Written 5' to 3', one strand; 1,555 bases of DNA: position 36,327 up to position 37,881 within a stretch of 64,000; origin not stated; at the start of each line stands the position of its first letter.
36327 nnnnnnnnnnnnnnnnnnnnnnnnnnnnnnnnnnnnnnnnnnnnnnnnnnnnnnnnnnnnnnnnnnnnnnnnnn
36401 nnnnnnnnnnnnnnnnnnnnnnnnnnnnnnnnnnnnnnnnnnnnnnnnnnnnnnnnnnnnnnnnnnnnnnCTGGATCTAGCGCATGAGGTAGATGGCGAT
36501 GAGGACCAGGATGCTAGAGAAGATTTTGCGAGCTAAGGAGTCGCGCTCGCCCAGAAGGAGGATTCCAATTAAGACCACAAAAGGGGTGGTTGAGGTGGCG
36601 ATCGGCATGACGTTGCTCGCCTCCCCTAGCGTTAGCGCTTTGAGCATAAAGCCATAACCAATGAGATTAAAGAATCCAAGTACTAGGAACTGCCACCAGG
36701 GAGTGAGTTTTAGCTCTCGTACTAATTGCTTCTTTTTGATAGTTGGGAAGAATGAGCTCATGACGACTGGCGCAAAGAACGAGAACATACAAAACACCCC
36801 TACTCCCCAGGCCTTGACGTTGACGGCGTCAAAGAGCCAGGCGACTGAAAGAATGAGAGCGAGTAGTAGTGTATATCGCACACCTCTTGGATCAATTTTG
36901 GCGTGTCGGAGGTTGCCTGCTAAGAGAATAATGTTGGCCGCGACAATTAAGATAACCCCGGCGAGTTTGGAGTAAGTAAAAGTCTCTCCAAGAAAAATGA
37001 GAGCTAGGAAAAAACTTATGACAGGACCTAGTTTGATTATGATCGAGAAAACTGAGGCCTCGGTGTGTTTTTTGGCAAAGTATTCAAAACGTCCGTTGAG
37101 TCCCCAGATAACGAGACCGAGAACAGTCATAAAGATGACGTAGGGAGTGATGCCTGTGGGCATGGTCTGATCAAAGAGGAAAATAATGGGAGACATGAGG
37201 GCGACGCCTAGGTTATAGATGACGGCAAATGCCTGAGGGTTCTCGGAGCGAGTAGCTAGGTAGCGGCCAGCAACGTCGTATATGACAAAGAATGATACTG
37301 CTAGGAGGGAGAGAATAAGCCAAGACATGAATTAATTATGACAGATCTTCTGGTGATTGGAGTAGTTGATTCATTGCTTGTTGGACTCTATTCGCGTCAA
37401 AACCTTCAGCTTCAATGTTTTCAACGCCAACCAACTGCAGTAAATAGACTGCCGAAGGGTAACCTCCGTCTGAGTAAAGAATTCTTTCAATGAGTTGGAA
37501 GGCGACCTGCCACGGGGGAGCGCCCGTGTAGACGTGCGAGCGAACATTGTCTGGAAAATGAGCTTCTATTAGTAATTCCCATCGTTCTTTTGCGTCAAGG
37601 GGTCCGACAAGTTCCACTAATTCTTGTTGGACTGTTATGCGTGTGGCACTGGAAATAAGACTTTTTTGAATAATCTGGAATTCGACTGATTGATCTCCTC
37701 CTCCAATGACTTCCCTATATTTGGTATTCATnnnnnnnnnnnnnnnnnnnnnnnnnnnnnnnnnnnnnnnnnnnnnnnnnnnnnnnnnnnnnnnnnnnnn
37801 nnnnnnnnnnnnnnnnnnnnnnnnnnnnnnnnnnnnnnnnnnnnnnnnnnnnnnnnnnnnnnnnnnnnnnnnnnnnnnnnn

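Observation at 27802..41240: Expanded array of TrmB-like regulators paired with MFS and EamA/DMT transporters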

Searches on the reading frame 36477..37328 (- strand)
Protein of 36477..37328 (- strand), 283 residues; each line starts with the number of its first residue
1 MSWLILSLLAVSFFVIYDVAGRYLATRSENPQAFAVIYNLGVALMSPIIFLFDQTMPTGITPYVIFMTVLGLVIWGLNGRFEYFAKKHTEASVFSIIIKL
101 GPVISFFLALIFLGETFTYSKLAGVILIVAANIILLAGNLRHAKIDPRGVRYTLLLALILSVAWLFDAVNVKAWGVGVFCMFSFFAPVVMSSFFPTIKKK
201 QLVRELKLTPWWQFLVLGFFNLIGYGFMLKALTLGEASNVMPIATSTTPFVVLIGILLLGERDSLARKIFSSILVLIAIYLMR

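Call 4: search_protein_families(library=pfam, proteins=[window:36477-37328:-], max_evalue=0.01)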
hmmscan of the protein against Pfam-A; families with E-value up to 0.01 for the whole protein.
window:36477-37328:- (283 aa): 1 family
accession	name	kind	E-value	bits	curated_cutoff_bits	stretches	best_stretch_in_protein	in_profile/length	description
PF00892.27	EamA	-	1.7e-22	80.6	28.2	2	2-135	2-133/135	EamA-like transporter family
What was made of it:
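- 36477..37328 (-): EamA3 (subfamily EamAa), the transporter most often partnered with T3. EamA 80.6 bits (call 4).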

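Call 44: search_solved_structures(query=window:36477-37328:-, max_evalue=1)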
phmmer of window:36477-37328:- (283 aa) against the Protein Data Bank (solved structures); distinct sequences matched with E-value up to 1: 0.

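Call 50: search_solved_structures(query=A4, max_evalue=0.1)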
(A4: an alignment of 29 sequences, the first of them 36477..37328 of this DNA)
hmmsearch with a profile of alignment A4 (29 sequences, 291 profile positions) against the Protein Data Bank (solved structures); distinct sequences matched with E-value up to 0.1: 14.
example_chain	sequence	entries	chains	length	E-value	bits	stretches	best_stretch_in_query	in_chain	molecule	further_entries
7b0k_A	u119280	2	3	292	6.2e-15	58.5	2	151-287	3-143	Drug/metabolite transporter (DMT) superfamily permease | LicB protein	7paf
9gry_A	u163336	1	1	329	6e-11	45.4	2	45-180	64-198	human SLC35B1-Q113F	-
9grz_B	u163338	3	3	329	8.9e-11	44.9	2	40-148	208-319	Solute carrier family 35 member B1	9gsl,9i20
9gs3_B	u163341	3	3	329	1.1e-10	44.6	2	41-148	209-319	SLC35B1-E33A inward facing conformation | Solute carrier family 35 member B1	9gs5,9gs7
5i20_A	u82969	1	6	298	1.2e-05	28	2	11-112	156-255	Uncharacterized protein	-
9z7s_B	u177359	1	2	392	6.5e-05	25.6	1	71-286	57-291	Magnesium transporter NIPA2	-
9z6n_A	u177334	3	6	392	0.00025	23.7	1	71-286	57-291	Magnesium transporter NIPA2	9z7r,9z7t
5y78_A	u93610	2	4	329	0.0013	21.4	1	11-288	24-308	Putative hexose phosphate translocator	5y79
8uoz_B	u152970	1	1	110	0.015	17.8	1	202-288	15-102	SMR family multidrug efflux protein EmrE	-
3b5d_A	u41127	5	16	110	0.033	16.8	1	209-288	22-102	Multidrug transporter emrE | SMR family multidrug efflux protein EmrE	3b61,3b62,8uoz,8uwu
8uwu_A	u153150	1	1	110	0.05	16.2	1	209-288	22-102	SMR family multidrug efflux protein EmrE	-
2i68_A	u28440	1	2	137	0.063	15.8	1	210-288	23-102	Protein emrE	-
7mgx_A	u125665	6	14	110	0.071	15.7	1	208-288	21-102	Multidrug transporter EmrE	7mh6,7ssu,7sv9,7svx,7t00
7jk8_A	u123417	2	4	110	0.094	15.3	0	209-288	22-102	Multidrug SMR transporter | Multidrug transporter EmrE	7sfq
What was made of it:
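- Closest known: DHA-type MFS antiporters. Same: The EamA proteins have two EamA repeats and profile hits to LicB, SLC35B1 and YddG (call 50).
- The best solved relative of the EamA profile is the choline importer LicB (call 50).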

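Call 82: search_protein_families(library=ncbifam, proteins=[window:36477-37328:-], max_evalue=0.01)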
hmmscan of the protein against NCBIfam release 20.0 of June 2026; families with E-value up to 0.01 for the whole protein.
window:36477-37328:- (283 aa): 3 families
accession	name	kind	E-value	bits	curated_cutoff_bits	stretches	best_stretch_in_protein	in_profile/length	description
TIGR03340.1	phn_DUF6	hypoth_equivalog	1.7e-10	41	288.15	1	11-277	6-276/281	phosphonate utilization associated putative membrane protein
TIGR00950.1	2A78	equivalog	7.9e-05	22.2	230.2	1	26-272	12-257/264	carboxylate/amino acid/amine transporter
NF008556.0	PRK11492.1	equivalog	0.0006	19.7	136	1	125-274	12-157/216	hydrogenase 4 membrane subunit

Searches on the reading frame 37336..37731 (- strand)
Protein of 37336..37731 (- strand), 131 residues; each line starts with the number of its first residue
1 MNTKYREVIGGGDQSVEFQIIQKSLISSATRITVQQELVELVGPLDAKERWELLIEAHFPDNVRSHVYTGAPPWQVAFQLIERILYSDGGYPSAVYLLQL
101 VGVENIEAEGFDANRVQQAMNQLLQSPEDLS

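Call 4: search_protein_families(library=pfam, proteins=[window:37336-37731:-], max_evalue=0.01)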
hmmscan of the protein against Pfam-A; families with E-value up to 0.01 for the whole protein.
window:37336-37731:- (131 aa): 0 families

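Call 82: search_protein_families(library=ncbifam, proteins=[window:37336-37731:-], max_evalue=0.01)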
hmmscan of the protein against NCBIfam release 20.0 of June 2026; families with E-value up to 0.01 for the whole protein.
window:37336-37731:- (131 aa): 0 families
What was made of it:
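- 37336..37731 (-): u131: small protein in a hypervariable slot between EamA3 and T3. No family hit (calls 4, 82).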
